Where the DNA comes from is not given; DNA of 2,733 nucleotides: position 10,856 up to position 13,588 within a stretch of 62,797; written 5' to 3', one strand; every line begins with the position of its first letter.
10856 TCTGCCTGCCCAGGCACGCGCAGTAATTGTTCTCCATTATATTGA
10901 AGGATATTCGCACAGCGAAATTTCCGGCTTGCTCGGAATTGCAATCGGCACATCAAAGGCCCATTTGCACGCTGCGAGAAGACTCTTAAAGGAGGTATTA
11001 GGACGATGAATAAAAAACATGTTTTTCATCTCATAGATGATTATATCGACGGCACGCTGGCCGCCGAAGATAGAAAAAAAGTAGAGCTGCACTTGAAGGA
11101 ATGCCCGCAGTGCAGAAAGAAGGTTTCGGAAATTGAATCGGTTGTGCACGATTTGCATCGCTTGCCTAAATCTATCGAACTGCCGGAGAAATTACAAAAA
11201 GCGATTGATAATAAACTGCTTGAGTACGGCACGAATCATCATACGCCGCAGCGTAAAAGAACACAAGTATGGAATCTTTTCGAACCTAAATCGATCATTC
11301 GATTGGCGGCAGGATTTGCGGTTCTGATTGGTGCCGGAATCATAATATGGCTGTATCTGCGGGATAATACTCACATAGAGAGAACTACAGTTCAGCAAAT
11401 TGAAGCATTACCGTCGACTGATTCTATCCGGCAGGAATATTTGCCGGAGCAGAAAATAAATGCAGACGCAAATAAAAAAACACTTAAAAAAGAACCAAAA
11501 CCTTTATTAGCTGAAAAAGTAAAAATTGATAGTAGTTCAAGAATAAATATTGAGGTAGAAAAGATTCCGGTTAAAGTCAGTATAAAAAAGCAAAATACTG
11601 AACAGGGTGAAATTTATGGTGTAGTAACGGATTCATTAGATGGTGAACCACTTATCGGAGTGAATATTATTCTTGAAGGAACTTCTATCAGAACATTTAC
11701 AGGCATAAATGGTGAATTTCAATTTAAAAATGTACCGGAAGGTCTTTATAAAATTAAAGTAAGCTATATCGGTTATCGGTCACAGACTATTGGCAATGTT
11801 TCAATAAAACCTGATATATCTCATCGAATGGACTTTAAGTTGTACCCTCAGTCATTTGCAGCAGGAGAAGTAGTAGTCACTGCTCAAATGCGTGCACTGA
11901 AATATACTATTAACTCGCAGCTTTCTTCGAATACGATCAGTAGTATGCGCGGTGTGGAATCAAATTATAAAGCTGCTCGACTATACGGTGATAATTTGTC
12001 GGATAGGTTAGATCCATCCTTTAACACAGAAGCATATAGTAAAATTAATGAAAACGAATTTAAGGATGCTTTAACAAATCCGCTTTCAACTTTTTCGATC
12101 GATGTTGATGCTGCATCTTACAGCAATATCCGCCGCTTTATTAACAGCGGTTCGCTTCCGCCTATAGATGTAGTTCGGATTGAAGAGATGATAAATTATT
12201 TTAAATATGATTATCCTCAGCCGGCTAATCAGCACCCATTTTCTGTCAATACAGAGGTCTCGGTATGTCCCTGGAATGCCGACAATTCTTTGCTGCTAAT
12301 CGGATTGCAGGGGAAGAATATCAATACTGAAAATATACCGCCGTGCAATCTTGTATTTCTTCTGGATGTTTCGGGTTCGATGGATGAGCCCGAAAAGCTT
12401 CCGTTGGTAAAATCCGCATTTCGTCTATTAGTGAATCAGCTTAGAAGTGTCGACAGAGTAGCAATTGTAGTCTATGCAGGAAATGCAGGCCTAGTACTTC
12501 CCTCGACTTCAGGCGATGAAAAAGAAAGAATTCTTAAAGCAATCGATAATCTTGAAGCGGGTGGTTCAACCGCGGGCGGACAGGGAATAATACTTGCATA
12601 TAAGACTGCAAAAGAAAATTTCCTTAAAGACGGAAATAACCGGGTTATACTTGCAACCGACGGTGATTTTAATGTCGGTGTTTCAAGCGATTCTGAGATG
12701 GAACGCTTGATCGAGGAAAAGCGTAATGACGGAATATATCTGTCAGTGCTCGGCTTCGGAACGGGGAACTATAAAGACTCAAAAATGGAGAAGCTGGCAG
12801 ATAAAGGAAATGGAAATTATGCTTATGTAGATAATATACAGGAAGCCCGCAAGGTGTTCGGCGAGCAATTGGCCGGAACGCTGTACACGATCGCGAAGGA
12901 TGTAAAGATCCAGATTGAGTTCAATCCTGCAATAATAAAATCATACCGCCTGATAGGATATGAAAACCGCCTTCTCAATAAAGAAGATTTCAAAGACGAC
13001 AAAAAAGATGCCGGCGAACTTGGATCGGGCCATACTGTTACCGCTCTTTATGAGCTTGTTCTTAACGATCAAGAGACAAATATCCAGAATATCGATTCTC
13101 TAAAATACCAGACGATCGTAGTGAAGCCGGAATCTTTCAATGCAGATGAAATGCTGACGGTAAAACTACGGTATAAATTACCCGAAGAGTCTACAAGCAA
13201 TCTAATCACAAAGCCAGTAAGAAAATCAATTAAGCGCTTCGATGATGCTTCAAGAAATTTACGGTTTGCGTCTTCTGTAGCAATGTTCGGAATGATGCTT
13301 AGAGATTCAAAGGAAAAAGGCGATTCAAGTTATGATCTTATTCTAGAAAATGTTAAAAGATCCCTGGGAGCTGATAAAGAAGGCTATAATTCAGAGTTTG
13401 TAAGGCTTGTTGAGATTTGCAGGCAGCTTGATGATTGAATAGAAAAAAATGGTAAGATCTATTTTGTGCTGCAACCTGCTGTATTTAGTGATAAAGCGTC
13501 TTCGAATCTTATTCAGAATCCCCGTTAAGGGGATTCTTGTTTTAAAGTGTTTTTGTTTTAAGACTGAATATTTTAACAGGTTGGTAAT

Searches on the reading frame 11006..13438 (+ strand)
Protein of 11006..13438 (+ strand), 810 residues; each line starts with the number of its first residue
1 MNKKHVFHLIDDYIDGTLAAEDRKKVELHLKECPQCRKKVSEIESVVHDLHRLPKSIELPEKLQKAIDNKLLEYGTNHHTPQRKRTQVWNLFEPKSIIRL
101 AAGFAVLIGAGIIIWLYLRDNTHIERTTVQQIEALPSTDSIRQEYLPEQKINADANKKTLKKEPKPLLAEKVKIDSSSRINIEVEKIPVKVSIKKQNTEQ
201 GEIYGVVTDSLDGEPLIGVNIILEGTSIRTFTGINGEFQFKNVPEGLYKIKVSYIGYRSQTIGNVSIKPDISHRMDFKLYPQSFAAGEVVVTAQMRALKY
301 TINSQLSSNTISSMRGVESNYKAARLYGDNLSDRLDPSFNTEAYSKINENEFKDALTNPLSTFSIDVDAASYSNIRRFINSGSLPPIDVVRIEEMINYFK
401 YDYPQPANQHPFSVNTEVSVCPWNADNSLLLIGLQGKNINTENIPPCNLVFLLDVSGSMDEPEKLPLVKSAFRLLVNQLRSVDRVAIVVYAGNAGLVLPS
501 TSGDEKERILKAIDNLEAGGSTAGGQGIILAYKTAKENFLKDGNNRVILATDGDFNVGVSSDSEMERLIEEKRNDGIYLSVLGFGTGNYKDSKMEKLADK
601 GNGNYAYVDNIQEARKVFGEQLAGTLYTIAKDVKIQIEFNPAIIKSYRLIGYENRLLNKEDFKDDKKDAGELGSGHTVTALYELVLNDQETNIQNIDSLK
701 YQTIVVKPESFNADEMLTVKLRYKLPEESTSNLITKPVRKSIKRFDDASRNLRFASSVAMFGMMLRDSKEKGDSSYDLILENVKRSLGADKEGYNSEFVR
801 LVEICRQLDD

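Call 40: search_protein_families(library=pfam, proteins=[window:11006-13438:+], max_evalue=0.00001)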
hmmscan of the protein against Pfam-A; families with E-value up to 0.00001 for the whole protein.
window:11006-13438:+ (810 aa): 8 families
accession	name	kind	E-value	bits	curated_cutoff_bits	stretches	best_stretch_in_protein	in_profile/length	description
PF12034.13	YfbK_C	-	4.6e-72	242.5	25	1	624-807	1-183/184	Uncharacterized protein YfbK, C-terminal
PF12450.13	vWF_A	-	1.2e-41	141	25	1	339-430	2-93/94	von Willebrand factor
PF00092.34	VWA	-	2.4e-19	70.7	23.8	1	448-617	1-171/174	von Willebrand factor type A domain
PF13715.12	CarbopepD_reg_2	-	5.7e-19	68.4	32.2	1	203-291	1-88/88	CarboxypepD_reg-like domain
PF13519.12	VWA_2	-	1.3e-15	58.4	27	1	449-553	1-106/107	von Willebrand factor type A domain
PF13620.12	CarboxypepD_reg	-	2.6e-15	57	32.3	1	203-279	2-81/82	Carboxypeptidase regulatory-like domain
PF13490.11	zf-HC2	-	2.3e-09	37.6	22.2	1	8-37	6-35/35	Putative zinc-finger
PF13768.12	VWA_3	-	6.1e-09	36.5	27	1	448-605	2-153/155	von Willebrand factor type A domain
